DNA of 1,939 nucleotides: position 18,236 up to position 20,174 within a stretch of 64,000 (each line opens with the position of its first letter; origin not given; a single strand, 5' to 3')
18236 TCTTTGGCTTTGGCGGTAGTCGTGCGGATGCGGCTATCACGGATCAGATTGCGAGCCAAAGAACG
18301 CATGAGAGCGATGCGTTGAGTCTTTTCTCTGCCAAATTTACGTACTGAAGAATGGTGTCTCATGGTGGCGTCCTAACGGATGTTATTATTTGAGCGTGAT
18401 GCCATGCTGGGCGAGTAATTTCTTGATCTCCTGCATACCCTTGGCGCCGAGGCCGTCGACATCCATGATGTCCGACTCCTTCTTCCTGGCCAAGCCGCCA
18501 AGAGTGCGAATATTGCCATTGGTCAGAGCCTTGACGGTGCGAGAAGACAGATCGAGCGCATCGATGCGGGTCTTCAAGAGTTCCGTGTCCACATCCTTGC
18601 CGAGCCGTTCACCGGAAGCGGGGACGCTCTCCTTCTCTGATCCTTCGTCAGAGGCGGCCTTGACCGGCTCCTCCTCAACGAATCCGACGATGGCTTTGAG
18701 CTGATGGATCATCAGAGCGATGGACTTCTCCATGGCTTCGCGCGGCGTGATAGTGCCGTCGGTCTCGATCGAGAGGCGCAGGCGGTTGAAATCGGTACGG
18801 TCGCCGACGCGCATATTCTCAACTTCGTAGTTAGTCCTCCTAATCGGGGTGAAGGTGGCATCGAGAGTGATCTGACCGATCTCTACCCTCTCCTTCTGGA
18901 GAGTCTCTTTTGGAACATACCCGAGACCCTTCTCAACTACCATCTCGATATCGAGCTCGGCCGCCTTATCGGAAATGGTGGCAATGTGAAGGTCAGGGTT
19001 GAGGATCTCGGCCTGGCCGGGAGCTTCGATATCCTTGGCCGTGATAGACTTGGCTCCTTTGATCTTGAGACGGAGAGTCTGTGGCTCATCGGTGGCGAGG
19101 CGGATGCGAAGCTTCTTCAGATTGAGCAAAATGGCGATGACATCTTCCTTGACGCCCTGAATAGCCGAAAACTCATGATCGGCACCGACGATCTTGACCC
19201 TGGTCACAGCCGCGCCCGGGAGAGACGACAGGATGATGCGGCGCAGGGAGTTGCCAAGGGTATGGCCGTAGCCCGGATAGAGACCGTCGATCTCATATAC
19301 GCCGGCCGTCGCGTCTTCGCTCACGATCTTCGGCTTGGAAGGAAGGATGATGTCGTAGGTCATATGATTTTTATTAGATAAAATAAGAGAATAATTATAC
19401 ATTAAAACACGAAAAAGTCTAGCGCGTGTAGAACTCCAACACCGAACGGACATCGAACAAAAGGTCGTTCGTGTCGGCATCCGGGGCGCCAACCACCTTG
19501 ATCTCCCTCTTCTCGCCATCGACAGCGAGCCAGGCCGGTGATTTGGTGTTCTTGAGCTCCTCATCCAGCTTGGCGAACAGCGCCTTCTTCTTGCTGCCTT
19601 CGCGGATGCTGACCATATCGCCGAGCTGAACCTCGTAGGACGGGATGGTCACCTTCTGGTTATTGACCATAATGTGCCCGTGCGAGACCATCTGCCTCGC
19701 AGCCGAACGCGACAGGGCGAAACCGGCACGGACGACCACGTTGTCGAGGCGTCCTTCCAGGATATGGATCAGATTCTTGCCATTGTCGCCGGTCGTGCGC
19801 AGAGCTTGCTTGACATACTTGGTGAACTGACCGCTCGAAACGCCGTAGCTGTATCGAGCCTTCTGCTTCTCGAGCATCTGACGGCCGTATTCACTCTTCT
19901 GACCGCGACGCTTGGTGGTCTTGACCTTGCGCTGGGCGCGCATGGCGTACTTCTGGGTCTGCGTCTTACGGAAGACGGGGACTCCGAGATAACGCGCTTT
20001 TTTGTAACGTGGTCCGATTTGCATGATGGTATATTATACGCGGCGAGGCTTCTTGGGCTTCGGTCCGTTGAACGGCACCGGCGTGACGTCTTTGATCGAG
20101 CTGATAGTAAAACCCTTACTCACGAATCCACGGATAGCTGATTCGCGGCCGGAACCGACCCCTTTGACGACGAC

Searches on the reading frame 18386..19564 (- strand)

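Call 30: search_protein_families(library=pfam, proteins=[window:18386-19564:-], max_evalue=0.0001)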
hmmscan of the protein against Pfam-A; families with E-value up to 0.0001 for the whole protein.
window:18386-19564:- (392 aa): 3 families
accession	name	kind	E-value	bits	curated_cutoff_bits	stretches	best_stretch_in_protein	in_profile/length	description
PF01000.31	RNA_pol_A_bac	-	8.9e-29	100.6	33.9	1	123-239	1-119/119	RNA polymerase Rpb3/RpoA insert domain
PF01193.29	RNA_pol_L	-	2.7e-20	72.3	24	1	97-289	5-74/74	RNA polymerase Rpb3/Rpb11 dimerisation domain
PF03118.21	RNA_pol_A_CTD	-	4.3e-13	49.2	23.8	1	326-385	7-66/67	Bacterial RNA polymerase, alpha chain C terminal domain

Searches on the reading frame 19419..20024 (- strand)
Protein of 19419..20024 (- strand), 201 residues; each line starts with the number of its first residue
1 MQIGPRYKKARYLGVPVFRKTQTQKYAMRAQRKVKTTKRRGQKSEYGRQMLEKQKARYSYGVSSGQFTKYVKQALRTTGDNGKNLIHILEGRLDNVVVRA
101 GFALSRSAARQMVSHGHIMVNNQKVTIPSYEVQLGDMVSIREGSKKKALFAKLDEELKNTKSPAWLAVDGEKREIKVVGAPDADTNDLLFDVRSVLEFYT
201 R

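Call 30: search_protein_families(library=pfam, proteins=[window:19419-20024:-], max_evalue=0.0001)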
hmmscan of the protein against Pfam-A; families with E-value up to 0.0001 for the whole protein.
window:19419-20024:- (201 aa): 3 families
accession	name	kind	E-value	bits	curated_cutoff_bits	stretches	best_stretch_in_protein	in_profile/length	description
PF01479.30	S4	-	8.1e-21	73.9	22.8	1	92-138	2-48/48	S4 domain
PF00163.24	Ribosomal_S4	-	3.6e-15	56.9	23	1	3-90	3-95/95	Ribosomal protein S4/S9 N-terminal domain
PF22421.1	SYY_C-terminal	-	1.6e-05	25.2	27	1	93-137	21-65/83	Tyrosine--tRNA ligase SYY-like C-terminal domain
